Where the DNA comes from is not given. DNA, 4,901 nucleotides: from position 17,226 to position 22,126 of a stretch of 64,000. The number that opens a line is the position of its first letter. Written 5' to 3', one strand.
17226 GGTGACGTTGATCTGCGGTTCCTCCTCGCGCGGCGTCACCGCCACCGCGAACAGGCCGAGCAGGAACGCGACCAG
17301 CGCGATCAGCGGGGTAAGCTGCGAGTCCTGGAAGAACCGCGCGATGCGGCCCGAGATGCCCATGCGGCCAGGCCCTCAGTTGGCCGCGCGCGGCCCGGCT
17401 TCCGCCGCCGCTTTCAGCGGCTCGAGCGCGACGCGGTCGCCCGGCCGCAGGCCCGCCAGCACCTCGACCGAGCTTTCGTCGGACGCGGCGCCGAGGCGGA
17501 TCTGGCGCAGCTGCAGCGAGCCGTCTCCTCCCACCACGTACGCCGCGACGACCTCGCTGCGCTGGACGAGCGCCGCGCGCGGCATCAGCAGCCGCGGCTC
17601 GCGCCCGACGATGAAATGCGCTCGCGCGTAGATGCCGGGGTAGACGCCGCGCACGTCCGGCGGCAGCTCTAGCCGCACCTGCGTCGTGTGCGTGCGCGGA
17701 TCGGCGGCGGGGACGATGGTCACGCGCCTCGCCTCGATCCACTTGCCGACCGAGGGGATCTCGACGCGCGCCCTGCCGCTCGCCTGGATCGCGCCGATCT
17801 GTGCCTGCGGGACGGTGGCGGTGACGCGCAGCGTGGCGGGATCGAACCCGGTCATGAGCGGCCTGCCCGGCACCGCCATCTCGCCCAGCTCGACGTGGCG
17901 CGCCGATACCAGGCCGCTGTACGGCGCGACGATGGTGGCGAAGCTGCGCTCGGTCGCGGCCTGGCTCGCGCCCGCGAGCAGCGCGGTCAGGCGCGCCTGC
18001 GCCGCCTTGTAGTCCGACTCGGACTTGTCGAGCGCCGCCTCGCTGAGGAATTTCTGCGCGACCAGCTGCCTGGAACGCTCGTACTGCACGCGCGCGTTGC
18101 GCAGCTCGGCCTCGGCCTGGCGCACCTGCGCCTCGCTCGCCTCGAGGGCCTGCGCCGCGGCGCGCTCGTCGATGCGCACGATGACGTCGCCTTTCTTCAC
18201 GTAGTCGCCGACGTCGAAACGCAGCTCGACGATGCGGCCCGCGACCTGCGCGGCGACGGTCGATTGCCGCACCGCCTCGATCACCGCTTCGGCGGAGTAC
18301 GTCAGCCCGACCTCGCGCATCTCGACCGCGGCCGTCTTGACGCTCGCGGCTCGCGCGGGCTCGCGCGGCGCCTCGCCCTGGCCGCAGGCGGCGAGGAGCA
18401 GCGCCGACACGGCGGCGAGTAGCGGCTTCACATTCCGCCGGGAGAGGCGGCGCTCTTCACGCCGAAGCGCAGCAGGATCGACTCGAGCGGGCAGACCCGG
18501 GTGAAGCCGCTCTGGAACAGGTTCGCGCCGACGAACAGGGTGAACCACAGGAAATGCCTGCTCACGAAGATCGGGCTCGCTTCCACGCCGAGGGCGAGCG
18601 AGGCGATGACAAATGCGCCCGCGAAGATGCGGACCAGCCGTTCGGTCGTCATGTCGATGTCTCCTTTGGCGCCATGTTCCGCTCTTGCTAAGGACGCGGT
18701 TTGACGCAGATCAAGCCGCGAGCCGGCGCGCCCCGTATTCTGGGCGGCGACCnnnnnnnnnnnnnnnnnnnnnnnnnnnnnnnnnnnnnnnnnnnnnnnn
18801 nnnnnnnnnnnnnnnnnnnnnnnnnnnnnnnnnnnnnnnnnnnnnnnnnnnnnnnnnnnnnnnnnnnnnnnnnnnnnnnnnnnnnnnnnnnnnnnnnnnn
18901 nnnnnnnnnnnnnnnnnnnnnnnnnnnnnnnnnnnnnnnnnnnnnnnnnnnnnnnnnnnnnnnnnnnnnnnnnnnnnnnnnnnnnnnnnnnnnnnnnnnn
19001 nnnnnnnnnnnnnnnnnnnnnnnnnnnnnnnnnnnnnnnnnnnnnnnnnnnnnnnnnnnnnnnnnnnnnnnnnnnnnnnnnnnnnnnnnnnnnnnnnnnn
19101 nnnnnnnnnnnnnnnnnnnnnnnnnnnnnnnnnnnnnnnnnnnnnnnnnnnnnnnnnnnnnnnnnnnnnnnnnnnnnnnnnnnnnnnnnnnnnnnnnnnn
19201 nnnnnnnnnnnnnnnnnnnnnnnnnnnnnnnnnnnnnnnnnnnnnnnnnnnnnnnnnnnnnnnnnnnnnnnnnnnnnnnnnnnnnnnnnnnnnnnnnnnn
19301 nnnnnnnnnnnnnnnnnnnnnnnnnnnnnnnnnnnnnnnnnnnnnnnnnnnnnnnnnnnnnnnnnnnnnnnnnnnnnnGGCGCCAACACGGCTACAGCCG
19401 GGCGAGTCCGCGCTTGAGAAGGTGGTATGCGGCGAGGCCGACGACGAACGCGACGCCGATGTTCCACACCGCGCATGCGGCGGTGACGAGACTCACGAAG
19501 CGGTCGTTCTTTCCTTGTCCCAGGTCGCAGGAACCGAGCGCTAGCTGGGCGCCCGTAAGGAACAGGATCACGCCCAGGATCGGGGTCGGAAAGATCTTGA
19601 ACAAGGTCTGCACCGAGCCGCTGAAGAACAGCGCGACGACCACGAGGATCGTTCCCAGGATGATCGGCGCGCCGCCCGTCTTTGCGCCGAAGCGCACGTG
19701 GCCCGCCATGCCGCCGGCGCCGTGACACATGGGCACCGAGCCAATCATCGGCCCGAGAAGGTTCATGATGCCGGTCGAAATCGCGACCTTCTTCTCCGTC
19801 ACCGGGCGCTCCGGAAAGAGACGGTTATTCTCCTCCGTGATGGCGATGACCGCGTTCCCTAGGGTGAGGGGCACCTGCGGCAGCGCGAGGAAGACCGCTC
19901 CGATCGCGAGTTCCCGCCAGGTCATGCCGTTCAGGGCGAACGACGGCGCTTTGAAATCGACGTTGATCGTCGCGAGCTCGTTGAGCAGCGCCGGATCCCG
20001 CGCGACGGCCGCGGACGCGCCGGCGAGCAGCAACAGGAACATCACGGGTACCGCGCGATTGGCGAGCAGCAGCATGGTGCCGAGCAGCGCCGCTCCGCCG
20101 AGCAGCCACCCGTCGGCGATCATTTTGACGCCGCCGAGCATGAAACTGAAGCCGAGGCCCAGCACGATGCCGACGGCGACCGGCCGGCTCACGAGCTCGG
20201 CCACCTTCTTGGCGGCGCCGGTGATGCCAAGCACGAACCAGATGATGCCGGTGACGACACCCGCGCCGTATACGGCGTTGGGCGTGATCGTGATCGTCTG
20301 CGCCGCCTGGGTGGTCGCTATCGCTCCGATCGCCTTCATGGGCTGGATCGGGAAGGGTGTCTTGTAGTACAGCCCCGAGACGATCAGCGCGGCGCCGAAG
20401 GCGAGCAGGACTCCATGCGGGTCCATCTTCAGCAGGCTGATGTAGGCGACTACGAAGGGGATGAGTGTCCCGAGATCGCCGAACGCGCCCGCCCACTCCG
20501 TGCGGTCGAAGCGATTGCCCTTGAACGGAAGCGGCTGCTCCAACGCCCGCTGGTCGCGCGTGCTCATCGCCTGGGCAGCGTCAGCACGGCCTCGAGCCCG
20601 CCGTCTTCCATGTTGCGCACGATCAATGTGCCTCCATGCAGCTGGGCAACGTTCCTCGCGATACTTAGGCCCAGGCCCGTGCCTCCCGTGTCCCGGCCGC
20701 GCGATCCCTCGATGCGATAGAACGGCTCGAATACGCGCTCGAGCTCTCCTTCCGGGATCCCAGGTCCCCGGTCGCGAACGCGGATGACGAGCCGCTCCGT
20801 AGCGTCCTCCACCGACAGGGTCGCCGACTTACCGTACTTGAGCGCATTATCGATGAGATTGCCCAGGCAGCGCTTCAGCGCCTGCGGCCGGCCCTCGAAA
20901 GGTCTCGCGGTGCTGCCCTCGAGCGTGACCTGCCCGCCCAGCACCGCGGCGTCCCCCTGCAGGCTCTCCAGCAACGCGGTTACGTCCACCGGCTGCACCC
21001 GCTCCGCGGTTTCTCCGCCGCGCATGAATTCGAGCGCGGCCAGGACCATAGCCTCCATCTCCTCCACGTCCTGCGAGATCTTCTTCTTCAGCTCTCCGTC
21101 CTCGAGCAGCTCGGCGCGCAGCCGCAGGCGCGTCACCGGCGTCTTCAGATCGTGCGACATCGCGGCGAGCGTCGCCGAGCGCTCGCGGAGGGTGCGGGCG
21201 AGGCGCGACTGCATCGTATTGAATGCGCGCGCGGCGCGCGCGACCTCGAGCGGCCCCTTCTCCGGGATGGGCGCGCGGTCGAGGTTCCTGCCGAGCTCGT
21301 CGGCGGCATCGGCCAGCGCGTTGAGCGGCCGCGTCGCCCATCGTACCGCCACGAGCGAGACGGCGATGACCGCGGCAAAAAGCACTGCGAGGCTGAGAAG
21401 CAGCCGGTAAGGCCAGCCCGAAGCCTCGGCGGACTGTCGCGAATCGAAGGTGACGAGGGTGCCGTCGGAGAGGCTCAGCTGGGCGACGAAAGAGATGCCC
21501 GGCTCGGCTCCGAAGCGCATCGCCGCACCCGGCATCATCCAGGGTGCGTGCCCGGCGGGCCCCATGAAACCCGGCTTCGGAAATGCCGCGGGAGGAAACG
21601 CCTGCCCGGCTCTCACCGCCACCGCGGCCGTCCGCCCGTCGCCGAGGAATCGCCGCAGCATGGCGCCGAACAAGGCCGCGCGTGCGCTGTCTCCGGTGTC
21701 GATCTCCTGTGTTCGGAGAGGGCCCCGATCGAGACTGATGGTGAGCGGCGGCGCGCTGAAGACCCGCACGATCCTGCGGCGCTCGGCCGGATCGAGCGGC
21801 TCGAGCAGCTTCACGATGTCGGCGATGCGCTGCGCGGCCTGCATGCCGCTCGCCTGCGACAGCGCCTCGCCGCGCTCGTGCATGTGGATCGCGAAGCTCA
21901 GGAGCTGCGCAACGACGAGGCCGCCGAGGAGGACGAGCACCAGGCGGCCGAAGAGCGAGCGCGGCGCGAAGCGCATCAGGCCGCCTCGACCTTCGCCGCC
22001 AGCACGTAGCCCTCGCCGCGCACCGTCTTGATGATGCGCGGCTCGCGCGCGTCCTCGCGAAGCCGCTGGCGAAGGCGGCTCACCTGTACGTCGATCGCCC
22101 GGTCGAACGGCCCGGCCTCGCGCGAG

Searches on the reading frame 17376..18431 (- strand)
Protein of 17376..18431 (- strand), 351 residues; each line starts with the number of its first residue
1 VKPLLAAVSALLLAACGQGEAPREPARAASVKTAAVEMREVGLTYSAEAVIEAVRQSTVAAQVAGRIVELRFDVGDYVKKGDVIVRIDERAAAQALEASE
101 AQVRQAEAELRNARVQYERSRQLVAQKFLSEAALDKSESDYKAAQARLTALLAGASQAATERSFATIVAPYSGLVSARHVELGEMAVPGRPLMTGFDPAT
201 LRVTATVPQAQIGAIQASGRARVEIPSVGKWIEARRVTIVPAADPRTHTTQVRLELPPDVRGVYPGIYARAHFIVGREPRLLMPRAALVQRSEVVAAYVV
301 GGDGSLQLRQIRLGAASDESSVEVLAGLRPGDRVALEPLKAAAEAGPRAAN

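Call 18: search_protein_families(library=pfam, proteins=[window:17376-18431:-], max_evalue=0.001)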
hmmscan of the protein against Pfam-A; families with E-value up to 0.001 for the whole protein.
window:17376-18431:- (351 aa): 4 families
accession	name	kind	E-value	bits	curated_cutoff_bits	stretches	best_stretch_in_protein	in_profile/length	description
PF16576.10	HlyD_D23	-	4.5e-20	72.3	30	1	53-269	16-214/214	Barrel-sandwich domain of CusB or HlyD membrane-fusion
PF13437.12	HlyD_3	-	9.6e-18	65.3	22.2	1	166-259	1-96/106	HlyD family secretion protein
PF13533.13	Biotin_lipoyl_2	-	3.8e-08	33.4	29.8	1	58-88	2-32/32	Biotin-lipoyl like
PF00364.28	Biotin_lipoyl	-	3.4e-05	24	22.1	0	57-87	43-73/73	Biotin-requiring enzyme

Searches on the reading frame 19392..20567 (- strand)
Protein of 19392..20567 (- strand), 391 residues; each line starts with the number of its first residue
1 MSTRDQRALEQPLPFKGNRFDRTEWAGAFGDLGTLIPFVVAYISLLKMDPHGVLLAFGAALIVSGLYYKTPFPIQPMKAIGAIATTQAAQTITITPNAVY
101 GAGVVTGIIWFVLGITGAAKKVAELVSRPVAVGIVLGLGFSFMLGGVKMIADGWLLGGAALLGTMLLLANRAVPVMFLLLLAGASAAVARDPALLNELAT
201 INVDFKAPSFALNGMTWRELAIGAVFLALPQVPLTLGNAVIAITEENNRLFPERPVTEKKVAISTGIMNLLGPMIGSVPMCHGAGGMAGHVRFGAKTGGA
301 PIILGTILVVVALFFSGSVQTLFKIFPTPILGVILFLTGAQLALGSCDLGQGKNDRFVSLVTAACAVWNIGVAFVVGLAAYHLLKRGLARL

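Call 18: search_protein_families(library=pfam, proteins=[window:19392-20567:-], max_evalue=0.001)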
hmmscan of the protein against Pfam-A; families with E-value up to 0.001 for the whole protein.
window:19392-20567:- (391 aa): 3 families
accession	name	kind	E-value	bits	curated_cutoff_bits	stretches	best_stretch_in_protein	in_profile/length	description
PF16983.11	MFS_MOT1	-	1.8e-53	180.1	30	2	224-342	2-111/111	Molybdate transporter of MFS superfamily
PF00860.26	Xan_ur_permease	-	1.5e-06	27.6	27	1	53-181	42-173/389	Permease family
PF00916.26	Sulfate_transp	-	0.00011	21.5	23.2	1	263-342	281-357/380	Sulfate permease family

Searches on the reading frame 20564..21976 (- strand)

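Call 91: search_protein_families(library=pfam, proteins=[window:20564-21976:-], max_evalue=0.0001)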
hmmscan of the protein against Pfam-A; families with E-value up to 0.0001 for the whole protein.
window:20564-21976:- (470 aa): 3 families
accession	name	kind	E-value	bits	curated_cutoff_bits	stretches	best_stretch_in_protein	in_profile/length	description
PF02518.31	HATPase_c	-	3.8e-27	95.4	26.4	1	363-469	2-109/111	Histidine kinase-, DNA gyrase B-, and HSP90-like ATPase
PF00672.30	HAMP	-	4.2e-11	43.4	25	1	211-260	3-52/53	HAMP domain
PF00512.31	HisKA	-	3.5e-08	33.8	26.9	1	266-311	2-54/66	His Kinase A (phospho-acceptor) domain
